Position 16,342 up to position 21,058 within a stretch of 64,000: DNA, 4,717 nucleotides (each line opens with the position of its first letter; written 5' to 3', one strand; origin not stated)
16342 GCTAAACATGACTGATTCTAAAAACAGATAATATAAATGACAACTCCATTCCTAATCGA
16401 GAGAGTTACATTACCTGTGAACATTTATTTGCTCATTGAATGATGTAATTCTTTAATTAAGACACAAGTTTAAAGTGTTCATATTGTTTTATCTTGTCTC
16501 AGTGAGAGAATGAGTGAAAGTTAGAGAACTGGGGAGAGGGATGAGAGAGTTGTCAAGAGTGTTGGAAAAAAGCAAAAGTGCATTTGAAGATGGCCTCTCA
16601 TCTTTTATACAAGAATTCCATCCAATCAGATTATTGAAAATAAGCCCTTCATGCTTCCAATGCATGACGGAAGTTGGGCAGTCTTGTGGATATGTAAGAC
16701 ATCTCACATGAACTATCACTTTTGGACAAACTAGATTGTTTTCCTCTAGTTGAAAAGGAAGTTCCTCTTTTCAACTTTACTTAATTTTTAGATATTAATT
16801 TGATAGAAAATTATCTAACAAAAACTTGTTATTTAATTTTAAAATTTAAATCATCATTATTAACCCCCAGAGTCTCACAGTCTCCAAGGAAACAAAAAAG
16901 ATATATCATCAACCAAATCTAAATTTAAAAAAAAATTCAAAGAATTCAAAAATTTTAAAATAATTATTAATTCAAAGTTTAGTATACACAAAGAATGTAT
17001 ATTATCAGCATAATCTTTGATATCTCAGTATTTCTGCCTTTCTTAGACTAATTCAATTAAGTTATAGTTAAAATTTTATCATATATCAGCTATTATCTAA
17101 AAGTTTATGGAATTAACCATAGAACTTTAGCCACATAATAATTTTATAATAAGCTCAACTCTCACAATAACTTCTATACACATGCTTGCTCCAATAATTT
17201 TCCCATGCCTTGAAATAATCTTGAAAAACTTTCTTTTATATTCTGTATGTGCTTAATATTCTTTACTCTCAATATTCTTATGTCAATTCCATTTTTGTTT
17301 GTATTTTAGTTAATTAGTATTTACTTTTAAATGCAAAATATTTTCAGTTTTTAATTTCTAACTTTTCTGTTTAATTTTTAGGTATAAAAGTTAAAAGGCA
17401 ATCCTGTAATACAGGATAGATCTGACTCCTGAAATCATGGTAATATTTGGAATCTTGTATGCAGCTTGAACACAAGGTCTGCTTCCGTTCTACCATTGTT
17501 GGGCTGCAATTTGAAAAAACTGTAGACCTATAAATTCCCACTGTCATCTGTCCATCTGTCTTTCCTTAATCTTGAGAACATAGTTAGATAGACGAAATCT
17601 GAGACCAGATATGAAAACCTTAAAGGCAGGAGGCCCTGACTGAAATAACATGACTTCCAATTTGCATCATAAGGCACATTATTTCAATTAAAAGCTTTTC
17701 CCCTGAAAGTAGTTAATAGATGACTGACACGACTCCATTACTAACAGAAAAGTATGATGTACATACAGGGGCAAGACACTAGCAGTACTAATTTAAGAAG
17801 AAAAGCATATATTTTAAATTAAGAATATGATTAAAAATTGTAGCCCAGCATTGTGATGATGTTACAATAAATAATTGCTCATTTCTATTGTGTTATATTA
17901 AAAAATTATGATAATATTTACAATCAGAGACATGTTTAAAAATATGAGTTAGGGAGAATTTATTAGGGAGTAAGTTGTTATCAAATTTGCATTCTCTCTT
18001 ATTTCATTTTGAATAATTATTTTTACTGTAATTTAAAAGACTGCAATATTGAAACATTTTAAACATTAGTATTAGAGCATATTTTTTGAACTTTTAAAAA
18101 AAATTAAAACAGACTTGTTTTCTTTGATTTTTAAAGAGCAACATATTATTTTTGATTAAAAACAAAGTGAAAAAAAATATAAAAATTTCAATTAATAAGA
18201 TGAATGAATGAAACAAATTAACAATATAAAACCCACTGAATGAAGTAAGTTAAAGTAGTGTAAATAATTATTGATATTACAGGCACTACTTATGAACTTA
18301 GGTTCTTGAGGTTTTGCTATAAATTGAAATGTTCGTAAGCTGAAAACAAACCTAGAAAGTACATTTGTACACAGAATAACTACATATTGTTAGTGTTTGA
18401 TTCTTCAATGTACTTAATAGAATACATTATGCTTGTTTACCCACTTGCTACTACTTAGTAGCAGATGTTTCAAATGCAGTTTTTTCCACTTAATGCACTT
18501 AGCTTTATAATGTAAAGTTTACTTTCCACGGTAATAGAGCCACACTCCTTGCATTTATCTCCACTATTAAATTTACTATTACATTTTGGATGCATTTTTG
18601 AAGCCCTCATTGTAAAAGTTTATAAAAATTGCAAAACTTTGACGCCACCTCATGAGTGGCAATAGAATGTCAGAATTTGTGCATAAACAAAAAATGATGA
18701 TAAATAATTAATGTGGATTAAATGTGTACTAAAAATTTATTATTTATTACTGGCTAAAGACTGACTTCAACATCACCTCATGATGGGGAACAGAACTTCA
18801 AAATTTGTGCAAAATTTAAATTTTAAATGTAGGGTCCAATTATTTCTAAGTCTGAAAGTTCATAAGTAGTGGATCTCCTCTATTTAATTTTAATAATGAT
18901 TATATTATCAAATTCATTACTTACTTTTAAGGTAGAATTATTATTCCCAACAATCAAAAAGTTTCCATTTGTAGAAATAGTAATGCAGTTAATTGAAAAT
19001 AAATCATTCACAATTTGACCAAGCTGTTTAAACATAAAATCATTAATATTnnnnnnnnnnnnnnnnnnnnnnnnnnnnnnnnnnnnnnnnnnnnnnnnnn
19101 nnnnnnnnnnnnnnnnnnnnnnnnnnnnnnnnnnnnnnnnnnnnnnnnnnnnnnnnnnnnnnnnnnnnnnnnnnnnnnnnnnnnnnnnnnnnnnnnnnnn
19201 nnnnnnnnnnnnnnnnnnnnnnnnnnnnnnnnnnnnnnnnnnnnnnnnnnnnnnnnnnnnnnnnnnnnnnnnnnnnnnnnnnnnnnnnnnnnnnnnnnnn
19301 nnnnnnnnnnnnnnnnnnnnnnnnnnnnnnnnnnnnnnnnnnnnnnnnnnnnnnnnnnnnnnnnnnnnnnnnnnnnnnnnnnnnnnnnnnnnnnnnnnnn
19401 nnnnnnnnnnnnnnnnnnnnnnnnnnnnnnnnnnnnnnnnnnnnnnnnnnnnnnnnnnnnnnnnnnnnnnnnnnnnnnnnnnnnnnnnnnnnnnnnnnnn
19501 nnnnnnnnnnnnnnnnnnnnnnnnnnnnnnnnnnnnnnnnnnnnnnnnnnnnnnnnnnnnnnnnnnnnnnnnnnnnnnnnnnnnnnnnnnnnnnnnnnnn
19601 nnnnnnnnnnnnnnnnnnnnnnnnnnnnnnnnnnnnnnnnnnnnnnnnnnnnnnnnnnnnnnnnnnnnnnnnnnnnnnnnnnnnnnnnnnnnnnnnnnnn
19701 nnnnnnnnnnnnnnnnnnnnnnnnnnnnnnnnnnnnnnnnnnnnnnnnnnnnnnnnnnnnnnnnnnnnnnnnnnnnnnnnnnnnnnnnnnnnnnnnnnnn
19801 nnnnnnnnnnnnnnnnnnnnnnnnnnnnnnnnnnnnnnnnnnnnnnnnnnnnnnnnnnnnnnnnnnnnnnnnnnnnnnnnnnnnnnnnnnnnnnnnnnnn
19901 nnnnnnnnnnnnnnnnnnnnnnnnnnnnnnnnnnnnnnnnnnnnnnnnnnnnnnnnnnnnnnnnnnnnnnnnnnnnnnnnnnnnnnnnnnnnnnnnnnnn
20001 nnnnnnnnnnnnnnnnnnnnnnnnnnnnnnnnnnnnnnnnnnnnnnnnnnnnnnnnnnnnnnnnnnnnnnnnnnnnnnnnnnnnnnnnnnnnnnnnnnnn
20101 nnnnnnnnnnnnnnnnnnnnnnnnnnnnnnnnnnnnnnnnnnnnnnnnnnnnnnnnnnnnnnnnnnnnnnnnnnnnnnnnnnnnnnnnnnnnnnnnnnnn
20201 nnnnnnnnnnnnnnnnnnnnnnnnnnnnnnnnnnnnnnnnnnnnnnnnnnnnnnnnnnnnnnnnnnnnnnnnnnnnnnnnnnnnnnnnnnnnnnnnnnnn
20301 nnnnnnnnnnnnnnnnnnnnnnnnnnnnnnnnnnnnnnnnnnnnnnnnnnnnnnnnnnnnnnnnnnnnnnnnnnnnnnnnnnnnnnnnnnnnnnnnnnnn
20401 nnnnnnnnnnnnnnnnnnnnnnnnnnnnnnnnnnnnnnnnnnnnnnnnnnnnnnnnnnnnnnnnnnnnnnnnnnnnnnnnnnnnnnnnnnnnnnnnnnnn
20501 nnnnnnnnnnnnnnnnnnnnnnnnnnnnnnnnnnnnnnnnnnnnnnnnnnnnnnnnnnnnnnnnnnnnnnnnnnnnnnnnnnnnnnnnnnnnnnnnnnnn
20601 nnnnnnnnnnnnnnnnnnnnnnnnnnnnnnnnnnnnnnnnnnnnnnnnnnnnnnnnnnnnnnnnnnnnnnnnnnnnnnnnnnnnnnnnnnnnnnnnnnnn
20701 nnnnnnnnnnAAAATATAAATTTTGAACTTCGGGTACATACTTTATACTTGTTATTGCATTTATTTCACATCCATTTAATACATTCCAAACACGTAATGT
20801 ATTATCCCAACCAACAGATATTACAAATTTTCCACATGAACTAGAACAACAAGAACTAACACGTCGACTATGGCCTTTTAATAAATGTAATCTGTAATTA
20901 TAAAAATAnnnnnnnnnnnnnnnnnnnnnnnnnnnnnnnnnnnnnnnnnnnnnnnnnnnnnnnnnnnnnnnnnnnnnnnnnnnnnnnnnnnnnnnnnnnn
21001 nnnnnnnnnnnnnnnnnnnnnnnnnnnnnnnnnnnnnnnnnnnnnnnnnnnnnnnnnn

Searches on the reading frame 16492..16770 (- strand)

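Call 48: search_protein_families(library=pfam, max_evalue=0.1, proteins=[window:16492-16770:-])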
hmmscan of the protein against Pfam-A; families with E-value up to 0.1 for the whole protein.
window:16492-16770:- (93 aa): 1 family
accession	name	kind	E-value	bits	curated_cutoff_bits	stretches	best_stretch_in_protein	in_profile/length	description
PF23146.2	Zf_IFT144_1st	-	0.043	14.1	27.5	1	6-16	12-22/25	IFT144, first zinc finger domain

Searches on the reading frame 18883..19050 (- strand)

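Call 48: search_protein_families(library=pfam, max_evalue=0.1, proteins=[window:18883-19050:-])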
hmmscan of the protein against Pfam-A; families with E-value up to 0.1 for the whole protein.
window:18883-19050:- (56 aa): 2 families
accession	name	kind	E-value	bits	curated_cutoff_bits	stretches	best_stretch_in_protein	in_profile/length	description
PF00400.38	WD40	-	0.0068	17.4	27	1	19-43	13-37/39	WD domain, G-beta repeat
PF24817.1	WD40_WDHD1_1st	-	0.085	12.5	109.9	1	19-45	88-114/291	WDHD1 first WD40 domain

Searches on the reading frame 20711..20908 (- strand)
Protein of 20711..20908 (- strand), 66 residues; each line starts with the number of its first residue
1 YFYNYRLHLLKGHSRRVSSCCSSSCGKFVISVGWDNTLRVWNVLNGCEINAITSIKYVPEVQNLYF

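Call 48: search_protein_families(library=pfam, max_evalue=0.1, proteins=[window:20711-20908:-])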
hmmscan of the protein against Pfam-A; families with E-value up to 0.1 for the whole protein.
window:20711-20908:- (66 aa): 15 families
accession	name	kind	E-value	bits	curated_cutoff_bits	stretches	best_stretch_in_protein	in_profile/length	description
PF00400.38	WD40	-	6.2e-10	39.6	27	1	7-42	4-39/39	WD domain, G-beta repeat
PF25173.1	Beta-prop_WDR3_1st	-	1e-05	25.8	154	1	7-53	106-152/184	WDR3 first beta-propeller domain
PF24817.1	WD40_WDHD1_1st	-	1e-05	25.4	109.9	1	9-56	123-170/291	WDHD1 first WD40 domain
PF24807.1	WD40_CDC20-Fz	-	0.00012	21.9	200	1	7-41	258-292/292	CDC20/Fizzy WD40 domain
PF25174.1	Beta-prop_THOC3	-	0.00018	21.1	305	1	8-53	40-86/272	THOC3 beta-propeller domain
PF25047.1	Beta-prop_TEP1_2nd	-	0.00027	20.6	89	1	6-53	169-213/255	TEP-1 second beta-propeller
PF24105.1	Beta-prop_CAF1B_HIR1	-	0.00027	20.4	80.5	1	7-56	123-172/383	CAF1B/HIR1 beta-propeller domain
PF25168.1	Beta-prop_WDR36-Utp21_2nd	-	0.00041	20.2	84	1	10-52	236-278/335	WDR36/Utp21 second beta-propeller domain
PF24814.1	WD40_Prp19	-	0.0007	19.2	320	1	7-52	42-87/281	Prp19 WD40 domain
PF25172.1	Beta-prop_WDR3_2nd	-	0.00081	19.1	140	1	7-42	252-287/293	WDR3 second beta-propeller domain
PF25175.1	Beta-prop_WDR5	-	0.0014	18.4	250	1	7-50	87-130/296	WDR5 beta-propeller domain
PF24805.1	EIF3I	-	0.0029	17.2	200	1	6-58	44-96/324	EIF3I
PF11715.16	Beta-prop_Nup120_160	-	0.0049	16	30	1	17-50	177-210/491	Nucleoporin Nup120/160, beta-propeller domain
PF25391.1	WD40_Gbeta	-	0.025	14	150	1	6-42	304-340/340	G protein beta WD-40 repeat protein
PF23414.1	Beta-prop_EML_2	-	0.062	13.1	90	1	8-43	230-266/266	Echinoderm microtubule-associated protein second beta-propeller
